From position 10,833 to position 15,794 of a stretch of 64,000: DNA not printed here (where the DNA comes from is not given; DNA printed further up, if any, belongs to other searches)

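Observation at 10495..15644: RHS toxin without T9SS CTD, overlapped by a mini YD-repeat/T9SS-CTD gene, with no immunity gene visible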

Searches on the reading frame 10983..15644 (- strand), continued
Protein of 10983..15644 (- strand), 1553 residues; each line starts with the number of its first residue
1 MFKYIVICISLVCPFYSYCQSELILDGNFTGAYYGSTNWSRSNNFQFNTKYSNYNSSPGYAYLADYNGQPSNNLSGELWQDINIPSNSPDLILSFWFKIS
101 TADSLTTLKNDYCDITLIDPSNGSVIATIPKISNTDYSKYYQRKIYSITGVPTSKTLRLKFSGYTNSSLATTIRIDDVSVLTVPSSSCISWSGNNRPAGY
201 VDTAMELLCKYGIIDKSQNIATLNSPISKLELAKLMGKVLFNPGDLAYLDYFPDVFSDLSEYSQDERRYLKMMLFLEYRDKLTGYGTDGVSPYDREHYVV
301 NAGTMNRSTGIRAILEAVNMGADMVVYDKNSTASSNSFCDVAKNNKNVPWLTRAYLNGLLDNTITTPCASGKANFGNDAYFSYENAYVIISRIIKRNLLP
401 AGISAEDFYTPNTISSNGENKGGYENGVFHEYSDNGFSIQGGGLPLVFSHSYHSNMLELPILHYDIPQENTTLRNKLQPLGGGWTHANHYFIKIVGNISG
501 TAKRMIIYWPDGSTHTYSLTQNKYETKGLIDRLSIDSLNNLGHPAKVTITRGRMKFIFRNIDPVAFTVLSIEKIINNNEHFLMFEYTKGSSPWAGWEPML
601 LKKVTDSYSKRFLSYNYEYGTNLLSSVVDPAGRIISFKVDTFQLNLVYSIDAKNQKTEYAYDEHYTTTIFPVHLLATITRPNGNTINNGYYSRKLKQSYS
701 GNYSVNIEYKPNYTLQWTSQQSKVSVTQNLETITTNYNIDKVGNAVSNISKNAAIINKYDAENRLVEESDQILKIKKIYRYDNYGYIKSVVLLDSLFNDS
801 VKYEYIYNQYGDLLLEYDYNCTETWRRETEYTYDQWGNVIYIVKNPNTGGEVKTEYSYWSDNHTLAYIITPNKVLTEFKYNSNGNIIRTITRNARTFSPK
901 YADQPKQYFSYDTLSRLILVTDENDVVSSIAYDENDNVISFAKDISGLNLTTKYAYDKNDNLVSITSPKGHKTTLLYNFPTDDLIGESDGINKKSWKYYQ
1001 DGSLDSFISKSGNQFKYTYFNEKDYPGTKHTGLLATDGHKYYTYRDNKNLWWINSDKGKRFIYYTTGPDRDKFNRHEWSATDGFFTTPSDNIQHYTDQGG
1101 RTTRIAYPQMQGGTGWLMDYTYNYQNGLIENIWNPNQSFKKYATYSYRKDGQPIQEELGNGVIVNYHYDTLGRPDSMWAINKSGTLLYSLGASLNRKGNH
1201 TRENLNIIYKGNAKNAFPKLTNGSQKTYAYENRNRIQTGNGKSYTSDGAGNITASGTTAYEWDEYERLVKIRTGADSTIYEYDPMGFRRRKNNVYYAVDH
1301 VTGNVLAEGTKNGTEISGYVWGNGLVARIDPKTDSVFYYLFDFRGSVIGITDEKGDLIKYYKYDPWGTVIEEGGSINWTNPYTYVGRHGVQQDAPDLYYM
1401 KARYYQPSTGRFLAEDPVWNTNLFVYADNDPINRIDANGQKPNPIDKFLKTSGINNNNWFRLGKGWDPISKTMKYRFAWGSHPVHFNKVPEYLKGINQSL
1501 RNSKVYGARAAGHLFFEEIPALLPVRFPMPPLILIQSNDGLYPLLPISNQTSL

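Call 24: find_encoding_contigs(protein=P0019, flank=6000, max_places=2)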
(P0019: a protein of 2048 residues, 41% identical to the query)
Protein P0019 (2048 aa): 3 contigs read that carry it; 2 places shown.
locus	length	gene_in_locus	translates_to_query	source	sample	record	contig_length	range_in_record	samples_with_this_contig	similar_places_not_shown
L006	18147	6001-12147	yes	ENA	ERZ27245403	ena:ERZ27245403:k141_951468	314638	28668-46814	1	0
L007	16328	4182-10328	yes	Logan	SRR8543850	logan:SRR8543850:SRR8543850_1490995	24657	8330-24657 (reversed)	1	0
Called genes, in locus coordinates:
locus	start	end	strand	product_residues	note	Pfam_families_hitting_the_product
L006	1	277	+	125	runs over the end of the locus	-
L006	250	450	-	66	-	-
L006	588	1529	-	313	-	PF08401:ArdcN, PF18818:MPTase-PolyVal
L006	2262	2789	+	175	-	-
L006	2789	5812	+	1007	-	PF26449:DUF8128 (faint), PF01935:DUF87 (weak), PF10412:TrwB_AAD_bind, PF12696:TraG-D_C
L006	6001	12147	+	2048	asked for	PF07705:CARDB, PF05593:RHS_repeat (weak), PF25023:TEN_YD-shell (weak)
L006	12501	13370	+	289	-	-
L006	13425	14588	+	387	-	PF18962:Por_Secre_tail (faint)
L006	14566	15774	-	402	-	PF02534:T4SS-DNA_transf (faint), PF01935:DUF87 (faint), PF10412:TrwB_AAD_bind (faint)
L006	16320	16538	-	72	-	-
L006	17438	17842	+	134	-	PF13650:Asp_protease_2 (weak)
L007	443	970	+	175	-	-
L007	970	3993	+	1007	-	PF26449:DUF8128 (faint), PF01935:DUF87 (weak), PF10412:TrwB_AAD_bind, PF12696:TraG-D_C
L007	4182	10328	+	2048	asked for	PF07705:CARDB, PF05593:RHS_repeat (weak), PF25023:TEN_YD-shell (weak)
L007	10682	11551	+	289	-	-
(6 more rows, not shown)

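Call 29: find_encoding_contigs(protein=P0023, flank=6000, max_places=2)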
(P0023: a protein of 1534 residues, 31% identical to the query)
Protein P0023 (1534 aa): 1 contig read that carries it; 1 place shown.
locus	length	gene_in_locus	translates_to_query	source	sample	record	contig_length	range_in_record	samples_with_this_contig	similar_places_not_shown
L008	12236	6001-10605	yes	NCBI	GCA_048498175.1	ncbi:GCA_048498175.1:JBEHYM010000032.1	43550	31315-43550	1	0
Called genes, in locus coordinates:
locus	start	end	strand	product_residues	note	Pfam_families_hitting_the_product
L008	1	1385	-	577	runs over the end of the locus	-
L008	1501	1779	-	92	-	-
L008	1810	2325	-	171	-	-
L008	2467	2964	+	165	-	-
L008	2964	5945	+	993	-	PF26449:DUF8128, PF01935:DUF87, PF10412:TrwB_AAD_bind, PF13401:AAA_22 (faint), PF12696:TraG-D_C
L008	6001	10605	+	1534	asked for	PF05593:RHS_repeat (faint), PF25023:TEN_YD-shell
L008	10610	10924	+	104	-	-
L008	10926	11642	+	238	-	PF18962:Por_Secre_tail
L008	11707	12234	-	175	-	?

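Call 30: find_encoding_contigs(protein=P0022, flank=6000, max_places=2)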
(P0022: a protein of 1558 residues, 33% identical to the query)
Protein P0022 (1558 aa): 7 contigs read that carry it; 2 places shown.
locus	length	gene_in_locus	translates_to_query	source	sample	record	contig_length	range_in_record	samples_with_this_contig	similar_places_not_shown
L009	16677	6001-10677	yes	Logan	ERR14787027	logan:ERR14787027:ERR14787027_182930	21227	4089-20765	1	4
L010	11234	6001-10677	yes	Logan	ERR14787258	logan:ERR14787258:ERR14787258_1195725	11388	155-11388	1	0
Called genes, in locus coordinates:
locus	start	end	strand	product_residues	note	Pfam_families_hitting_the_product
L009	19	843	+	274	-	PF20247:DUF6602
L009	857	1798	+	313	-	-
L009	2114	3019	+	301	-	PF00589:Phage_integrase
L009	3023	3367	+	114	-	-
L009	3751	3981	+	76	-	-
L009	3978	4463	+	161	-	PF04492:Phage_rep_O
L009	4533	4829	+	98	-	-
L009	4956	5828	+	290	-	PF08401:ArdcN, PF18818:MPTase-PolyVal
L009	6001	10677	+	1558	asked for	PF05593:RHS_repeat (faint), PF25023:TEN_YD-shell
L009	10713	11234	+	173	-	-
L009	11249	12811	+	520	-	PF13573:SprB, PF18962:Por_Secre_tail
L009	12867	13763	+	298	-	-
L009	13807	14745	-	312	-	-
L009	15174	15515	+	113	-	-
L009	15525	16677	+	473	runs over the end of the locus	PF00589:Phage_integrase (weak)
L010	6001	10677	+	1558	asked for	PF05593:RHS_repeat (faint), PF25023:TEN_YD-shell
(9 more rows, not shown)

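Call 31: find_encoding_contigs(protein=P0012, flank=6000, max_places=2)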
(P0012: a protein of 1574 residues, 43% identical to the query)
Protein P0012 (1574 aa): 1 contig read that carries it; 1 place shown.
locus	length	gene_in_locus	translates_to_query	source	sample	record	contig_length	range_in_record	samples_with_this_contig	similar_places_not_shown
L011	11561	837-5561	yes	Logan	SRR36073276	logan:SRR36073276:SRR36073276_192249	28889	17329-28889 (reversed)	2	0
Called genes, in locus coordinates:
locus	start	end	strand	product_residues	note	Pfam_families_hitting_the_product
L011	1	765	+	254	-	?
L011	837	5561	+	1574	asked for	PF25023:TEN_YD-shell (faint), PF05593:RHS_repeat (weak)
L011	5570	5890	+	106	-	PF28101:CdiI-like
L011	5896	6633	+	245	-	PF25023:TEN_YD-shell (weak), PF05593:RHS_repeat (faint), PF00801:PKD (weak), PF18962:Por_Secre_tail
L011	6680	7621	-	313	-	PF00589:Phage_integrase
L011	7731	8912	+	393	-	PF10412:TrwB_AAD_bind (faint), PF13401:AAA_22 (faint)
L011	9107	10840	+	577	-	PF13289:SIR2_2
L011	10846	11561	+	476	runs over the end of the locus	-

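Call 32: find_encoding_contigs(protein=P0021, flank=6000, max_places=2)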
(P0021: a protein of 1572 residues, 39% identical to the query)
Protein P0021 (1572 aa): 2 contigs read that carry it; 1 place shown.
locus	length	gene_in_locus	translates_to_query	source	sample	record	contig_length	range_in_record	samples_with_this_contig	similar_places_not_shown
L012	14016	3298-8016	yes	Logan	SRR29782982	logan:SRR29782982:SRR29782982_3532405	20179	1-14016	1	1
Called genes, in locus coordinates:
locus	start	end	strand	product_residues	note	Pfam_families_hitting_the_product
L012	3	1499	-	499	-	?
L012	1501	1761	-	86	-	-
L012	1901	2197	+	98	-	PF01381:HTH_3 (weak)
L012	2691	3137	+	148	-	-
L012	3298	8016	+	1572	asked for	PF05593:RHS_repeat (faint), PF25023:TEN_YD-shell (weak)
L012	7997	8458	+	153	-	-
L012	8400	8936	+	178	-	PF25023:TEN_YD-shell (weak), PF18962:Por_Secre_tail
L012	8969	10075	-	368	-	-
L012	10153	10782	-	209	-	PF00072:Response_reg, PF27685:TraJ (weak), PF00196:GerE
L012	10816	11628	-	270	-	PF07730:HisKA_3 (weak), PF02518:HATPase_c (weak)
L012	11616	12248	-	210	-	-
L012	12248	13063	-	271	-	-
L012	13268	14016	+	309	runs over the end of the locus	PF08401:ArdcN, PF18818:MPTase-PolyVal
